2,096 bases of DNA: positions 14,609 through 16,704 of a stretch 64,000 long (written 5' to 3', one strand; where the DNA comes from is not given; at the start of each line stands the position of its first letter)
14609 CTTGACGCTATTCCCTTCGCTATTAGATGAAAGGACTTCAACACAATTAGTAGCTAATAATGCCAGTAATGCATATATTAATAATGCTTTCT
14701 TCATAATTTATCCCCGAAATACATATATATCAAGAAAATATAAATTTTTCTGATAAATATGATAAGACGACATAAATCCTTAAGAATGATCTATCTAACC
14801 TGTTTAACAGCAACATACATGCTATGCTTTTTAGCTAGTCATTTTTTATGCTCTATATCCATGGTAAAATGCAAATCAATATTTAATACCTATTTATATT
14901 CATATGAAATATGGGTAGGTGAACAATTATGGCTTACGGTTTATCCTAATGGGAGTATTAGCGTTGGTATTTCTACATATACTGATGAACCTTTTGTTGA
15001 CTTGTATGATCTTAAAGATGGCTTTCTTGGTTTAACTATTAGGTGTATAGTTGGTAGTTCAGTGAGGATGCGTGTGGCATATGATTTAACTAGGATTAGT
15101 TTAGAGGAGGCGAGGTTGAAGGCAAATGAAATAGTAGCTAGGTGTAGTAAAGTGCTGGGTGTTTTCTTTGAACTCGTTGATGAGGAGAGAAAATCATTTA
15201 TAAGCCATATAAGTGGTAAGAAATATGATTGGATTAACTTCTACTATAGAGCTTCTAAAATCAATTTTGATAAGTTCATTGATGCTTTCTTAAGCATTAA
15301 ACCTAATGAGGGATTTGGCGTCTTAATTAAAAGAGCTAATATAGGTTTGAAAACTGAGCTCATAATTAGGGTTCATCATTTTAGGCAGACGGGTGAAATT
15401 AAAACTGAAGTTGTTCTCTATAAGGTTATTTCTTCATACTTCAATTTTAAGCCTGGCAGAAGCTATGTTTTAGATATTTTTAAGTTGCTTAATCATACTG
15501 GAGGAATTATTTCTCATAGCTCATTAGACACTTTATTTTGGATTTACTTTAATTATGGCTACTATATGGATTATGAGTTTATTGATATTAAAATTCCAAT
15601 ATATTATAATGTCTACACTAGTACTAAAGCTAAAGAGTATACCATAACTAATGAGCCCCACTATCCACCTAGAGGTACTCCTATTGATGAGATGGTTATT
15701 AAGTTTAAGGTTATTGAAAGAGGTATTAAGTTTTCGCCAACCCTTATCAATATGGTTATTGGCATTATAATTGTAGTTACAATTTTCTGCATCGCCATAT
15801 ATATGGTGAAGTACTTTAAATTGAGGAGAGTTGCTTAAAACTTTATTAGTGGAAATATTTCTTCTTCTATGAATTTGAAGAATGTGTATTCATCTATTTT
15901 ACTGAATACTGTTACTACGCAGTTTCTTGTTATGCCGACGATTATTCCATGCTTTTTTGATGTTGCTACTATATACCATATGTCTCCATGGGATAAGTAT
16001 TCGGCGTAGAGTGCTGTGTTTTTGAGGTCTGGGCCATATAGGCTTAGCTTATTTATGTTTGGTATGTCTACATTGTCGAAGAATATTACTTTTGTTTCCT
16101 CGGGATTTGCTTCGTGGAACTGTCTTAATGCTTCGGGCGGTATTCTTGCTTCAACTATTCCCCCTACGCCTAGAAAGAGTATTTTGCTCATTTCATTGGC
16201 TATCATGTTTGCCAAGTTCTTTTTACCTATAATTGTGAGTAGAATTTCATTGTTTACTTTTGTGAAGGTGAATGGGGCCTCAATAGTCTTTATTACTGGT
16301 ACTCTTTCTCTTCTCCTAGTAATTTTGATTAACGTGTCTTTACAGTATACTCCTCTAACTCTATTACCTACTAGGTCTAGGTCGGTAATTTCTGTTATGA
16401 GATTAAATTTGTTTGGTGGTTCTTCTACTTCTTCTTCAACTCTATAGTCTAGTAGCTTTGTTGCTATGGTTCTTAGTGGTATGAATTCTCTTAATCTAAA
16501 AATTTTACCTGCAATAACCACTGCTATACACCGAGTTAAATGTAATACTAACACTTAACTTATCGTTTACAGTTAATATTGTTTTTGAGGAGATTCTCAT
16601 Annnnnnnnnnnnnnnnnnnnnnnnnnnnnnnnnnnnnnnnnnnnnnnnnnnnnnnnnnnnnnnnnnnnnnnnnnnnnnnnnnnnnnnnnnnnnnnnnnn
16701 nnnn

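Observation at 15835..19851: Compact three-gene condensin-like operon: short SMC-like ATPase + ScpA-like kleisin + ScpB-like kite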

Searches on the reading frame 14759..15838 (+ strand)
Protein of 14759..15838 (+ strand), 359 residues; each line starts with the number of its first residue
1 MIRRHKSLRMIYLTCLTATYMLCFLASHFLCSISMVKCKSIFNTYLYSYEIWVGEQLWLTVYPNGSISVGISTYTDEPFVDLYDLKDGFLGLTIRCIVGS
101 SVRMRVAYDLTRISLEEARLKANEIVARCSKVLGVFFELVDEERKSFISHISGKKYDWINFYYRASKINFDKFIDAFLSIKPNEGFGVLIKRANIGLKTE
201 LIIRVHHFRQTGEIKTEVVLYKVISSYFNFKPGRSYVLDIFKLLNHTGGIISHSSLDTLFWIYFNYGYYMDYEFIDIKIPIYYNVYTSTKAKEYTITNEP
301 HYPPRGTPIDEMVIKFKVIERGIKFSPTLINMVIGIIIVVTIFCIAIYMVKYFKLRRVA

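Call 3: search_protein_families(library=pfam, proteins=[window:14759-15838:+], max_evalue=1)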
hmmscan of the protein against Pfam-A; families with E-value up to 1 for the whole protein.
window:14759-15838:+ (359 aa): 1 family
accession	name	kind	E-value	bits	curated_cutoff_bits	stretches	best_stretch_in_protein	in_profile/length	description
PF08508.15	DUF1746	-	0.02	15.6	22.3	1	255-350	1-68/116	Fungal domain of unknown function (DUF1746)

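Call 4: search_protein_families(library=ncbifam, proteins=[window:14759-15838:+], max_evalue=1)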
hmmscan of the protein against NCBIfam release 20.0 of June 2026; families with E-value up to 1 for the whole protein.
window:14759-15838:+ (359 aa): 0 families

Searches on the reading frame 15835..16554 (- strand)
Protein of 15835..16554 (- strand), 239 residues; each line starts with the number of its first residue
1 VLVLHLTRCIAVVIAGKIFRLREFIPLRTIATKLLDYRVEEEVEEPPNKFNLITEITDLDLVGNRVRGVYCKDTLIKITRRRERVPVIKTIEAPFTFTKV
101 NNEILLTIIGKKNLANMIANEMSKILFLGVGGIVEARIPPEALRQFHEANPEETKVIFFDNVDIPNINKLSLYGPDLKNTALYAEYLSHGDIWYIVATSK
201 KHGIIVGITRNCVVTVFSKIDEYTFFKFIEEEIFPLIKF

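Call 3: search_protein_families(library=pfam, proteins=[window:15835-16554:-], max_evalue=1)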
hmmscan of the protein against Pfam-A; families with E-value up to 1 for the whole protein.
window:15835-16554:- (239 aa): 0 families

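Call 4: search_protein_families(library=ncbifam, proteins=[window:15835-16554:-], max_evalue=1)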
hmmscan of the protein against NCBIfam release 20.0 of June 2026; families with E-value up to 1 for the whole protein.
window:15835-16554:- (239 aa): 0 families

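Call 33: search_solved_structures(query=window:15835-16554:-, max_evalue=10)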
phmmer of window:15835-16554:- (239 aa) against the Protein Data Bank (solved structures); distinct sequences matched with E-value up to 10: 1.
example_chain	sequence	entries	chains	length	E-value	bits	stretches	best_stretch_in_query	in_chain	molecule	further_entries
2ycb_A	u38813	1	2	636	0.91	11.9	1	79-163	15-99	CLEAVAGE AND POLYADENYLATION SPECIFICITY FACTOR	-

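Call 39: search_protein_families(library=padloc, proteins=[window:15835-16554:-], max_evalue=0.01)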
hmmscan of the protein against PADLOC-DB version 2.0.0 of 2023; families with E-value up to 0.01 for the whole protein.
window:15835-16554:- (239 aa): 0 families

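Call 42: search_solved_structures(query=A4, max_evalue=10, show_alignments=2)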
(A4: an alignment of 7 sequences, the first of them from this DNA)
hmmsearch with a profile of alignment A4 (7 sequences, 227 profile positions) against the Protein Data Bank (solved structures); distinct sequences matched with E-value up to 10: 1.
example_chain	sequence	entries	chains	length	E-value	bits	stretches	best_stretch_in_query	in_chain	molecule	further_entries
6spb_H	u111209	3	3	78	1.2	11.6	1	73-116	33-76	50S ribosomal protein L9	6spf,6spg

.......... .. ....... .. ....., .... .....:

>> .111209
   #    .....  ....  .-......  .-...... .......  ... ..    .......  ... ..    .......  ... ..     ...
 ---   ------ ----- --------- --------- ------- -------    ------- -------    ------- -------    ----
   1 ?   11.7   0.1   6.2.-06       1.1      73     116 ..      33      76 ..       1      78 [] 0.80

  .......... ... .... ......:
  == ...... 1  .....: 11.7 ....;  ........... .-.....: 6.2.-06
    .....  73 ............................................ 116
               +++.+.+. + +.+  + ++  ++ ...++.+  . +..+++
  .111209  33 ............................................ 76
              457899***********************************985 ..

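Call 43: search_protein_families(library=pfam, alignment_id=A4, max_evalue=1)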
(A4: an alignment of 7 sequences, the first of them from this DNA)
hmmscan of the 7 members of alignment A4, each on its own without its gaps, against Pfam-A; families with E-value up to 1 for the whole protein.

A. member 1, seq(228 aa): 0 families

B. families by the number of members that match (of 7 scanned): 2 families
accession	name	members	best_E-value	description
PF25136.1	DUF7823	1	0.041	Domain of unknown function (DUF7823)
PF07819.20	PGAP1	1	0.14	PGAP1-like alpha/beta domain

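Call 53: find_related_loci(query=A4, collection=metagenome_contigs, flank=8000)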
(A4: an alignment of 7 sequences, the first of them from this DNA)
Query A4 (228 aa) in metagenome_contigs; peptide patterns used: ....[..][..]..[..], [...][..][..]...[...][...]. (x = any residue, [..] = any of these).
599 stretches matched a pattern (row limit reached: there are more); 368 encode a relative of the query (tblastn E <= 1e-3); the best 80 are kept; 80 distinct loci.
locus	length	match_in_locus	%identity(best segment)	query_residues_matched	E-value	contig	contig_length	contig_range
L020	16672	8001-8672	65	1-227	5e-98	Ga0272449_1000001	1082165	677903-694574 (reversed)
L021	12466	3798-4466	63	1-226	4e-96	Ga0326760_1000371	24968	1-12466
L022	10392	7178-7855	58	1-226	8e-83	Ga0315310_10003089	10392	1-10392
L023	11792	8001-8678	54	1-226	5e-81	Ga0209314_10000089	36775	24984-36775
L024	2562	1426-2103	54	1-226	7e-83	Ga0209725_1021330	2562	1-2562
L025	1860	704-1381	56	1-226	1e-84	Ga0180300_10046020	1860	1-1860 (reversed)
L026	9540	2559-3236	55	1-226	5e-80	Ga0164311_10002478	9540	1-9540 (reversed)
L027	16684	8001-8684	54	1-226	1e-79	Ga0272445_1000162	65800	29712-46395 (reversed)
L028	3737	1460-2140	54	1-227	8e-80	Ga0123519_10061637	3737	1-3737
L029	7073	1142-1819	54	1-226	3e-79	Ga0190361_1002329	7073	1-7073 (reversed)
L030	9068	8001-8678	52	1-226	4e-79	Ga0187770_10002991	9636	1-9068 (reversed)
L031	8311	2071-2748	54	1-226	3e-79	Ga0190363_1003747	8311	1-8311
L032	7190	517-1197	54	1-227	4e-79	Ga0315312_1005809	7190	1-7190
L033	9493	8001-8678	53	1-226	1e-78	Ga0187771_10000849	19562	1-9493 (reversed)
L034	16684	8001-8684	54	1-226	2e-78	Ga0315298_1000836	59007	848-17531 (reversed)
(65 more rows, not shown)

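Call 65: search_protein_representatives(protein=window:15835-16521:-)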
Query: 228 residues. Proteins with E-value up to 0.001 (for the whole library): 160; up to 1e-10: 97; up to 1e-30: 35. The best 150 are listed.
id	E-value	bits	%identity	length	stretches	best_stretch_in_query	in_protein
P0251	1.6e-113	393.7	77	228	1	1-227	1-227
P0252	3.9e-71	255.1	54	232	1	1-227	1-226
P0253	8.4e-63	227.9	46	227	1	1-226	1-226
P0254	1.2e-62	227.4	49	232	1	1-227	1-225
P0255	7.6e-61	221.5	49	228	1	1-226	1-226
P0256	1.5e-58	214.0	49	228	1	1-226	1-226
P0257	7.2e-57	208.5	45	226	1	1-225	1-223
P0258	1.2e-56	207.8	50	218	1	1-226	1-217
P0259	1.4e-56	207.5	50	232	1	1-225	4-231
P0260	4.5e-56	205.9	58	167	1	62-226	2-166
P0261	5.0e-52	192.7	59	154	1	78-227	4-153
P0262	7.3e-51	188.8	46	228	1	1-226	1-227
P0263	1.0e-49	185.1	47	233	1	1-226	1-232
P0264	7.6e-47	175.7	70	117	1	111-226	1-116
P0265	9.5e-46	172.1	43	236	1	1-226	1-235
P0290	9.0e-30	119.9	33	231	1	2-225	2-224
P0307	7.5e-23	97.3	30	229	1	4-228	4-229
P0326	4.5e-14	68.6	25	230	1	3-226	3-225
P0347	8.7e-11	57.8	25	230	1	3-226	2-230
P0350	1.1e-10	57.5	25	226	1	1-226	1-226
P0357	1.6e-09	53.7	26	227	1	4-227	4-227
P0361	3.4e-08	49.4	25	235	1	6-223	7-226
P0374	1.2e-06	44.3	21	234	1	3-225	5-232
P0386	5.8e-06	42.1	24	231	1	3-227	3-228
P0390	1.7e-05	40.6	23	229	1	6-226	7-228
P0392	2.2e-05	40.2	23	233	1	17-226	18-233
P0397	5.9e-05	38.8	24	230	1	37-226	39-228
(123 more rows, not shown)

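Call 66: search_protein_families(library=pfam, proteins=[P0326, P0347, P0350, P0357, P0361, P0374, P0386, P0390, P0392, P0397], max_evalue=0.1)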
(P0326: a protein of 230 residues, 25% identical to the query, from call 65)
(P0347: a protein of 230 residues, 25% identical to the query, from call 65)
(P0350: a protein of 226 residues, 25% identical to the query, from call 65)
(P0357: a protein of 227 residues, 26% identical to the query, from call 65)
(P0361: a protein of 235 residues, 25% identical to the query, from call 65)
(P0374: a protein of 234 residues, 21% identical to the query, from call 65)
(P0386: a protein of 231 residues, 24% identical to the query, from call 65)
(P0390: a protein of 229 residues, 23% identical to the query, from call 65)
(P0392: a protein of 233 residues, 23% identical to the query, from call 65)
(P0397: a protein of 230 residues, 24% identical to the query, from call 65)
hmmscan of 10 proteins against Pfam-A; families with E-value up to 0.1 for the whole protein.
P0326 (230 aa): 1 family
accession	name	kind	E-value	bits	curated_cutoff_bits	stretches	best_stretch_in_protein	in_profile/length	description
PF18490.6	tRNA_bind_4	-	0.016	15.5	25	0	34-72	84-122/162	tRNA-binding domain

P0347 (230 aa): 0 families

P0350 (226 aa): 0 families

P0357 (227 aa): 1 family
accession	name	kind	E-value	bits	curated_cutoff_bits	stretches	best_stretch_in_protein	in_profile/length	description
PF05787.19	PhoX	-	0.026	14.1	24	1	174-221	225-272/515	Alkaline phosphatase PhoX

P0361 (235 aa): 0 families

P0374 (234 aa): 1 family
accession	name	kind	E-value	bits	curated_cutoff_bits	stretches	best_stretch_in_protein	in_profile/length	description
PF17443.8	pXO2-72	-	0.063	14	25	0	15-36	19-40/62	Uncharacterized protein pXO2-72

P0386 (231 aa): 0 families

P0390 (229 aa): 0 families

P0392 (233 aa): 0 families

P0397 (230 aa): 0 families

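Call 67: find_encoding_contigs(protein=P0350, flank=8000, max_places=3)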
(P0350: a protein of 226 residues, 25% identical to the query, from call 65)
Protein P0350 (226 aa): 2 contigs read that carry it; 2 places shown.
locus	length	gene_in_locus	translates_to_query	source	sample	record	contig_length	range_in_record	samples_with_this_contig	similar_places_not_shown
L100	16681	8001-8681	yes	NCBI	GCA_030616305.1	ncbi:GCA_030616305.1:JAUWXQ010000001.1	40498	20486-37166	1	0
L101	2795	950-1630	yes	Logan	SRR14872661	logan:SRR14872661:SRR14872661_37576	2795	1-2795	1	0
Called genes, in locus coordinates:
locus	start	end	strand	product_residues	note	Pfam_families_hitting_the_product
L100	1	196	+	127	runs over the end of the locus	PF01541:GIY-YIG (weak)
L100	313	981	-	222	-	PF00730:HhH-GPD, PF00633:HHH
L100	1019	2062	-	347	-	-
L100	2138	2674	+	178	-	PF09504:RE_Bsp6I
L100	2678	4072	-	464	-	PF00145:DNA_methylase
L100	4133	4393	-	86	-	-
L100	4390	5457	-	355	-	PF00239:Resolvase, PF07508:Recombinase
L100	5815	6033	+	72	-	-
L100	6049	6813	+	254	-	PF03477:ATP-cone, PF10137:CAP12-PCTIR_TIR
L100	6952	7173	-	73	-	-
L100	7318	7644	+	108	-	-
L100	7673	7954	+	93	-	PF00565:SNase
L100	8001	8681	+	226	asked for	-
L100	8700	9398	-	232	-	-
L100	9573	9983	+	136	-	-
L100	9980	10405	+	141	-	-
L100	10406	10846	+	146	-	-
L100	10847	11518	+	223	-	PF23955:DUF7284 (weak)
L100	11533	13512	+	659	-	-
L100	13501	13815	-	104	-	-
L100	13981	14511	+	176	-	PF01988:VIT1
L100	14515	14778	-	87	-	PF04457:MJ1316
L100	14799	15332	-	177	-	PF08123:DOT1 (faint), PF01135:PCMT (weak), PF02353:CMAS (faint)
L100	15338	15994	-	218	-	PF00753:Lactamase_B, PF19583:ODP, PF23023:Anti-Pycsar_Apyc1 (weak)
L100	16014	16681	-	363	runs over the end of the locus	PF13353:Fer4_12, PF04055:Radical_SAM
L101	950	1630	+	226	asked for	-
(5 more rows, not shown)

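Call 68: find_encoding_contigs(protein=P0290, flank=8000, max_places=2)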
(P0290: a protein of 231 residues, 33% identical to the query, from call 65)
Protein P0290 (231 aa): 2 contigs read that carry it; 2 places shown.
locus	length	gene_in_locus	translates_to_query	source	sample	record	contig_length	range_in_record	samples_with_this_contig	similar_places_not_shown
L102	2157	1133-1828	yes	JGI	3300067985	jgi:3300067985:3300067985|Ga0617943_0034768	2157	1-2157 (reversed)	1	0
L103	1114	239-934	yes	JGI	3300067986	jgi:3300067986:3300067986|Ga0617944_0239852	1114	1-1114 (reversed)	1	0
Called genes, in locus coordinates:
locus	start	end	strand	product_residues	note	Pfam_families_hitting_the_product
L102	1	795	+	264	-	?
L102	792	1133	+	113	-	-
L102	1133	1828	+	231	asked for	-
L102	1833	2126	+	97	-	-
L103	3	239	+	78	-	?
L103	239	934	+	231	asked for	-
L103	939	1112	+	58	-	?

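Call 69: find_encoding_contigs(protein=P0307, flank=8000, max_places=2)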
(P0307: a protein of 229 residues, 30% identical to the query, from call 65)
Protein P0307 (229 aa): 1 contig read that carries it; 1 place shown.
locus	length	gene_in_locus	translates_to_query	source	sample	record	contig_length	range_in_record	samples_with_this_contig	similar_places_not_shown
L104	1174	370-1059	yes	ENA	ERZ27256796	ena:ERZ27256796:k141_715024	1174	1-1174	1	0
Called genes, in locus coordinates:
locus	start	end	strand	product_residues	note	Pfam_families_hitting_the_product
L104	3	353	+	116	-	?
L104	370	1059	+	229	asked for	-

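Call 81: search_solved_structures(query=A5, max_evalue=10, show_alignments=1)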
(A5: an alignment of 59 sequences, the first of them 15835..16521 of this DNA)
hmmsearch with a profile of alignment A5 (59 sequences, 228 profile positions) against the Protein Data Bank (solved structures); distinct sequences matched with E-value up to 10: 3.
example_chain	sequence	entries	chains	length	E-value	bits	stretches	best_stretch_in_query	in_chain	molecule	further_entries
2j8k_A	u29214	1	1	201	0.32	13.8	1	103-181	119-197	NP275-NP276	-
2o6w_A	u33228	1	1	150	2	11.2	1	96-173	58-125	Repeat Five Residue (Rfr) protein or pentapeptide repeat protein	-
3sfv_B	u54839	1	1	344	3.9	10.3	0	11-77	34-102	LidA protein, substrate of the Dot/Icm system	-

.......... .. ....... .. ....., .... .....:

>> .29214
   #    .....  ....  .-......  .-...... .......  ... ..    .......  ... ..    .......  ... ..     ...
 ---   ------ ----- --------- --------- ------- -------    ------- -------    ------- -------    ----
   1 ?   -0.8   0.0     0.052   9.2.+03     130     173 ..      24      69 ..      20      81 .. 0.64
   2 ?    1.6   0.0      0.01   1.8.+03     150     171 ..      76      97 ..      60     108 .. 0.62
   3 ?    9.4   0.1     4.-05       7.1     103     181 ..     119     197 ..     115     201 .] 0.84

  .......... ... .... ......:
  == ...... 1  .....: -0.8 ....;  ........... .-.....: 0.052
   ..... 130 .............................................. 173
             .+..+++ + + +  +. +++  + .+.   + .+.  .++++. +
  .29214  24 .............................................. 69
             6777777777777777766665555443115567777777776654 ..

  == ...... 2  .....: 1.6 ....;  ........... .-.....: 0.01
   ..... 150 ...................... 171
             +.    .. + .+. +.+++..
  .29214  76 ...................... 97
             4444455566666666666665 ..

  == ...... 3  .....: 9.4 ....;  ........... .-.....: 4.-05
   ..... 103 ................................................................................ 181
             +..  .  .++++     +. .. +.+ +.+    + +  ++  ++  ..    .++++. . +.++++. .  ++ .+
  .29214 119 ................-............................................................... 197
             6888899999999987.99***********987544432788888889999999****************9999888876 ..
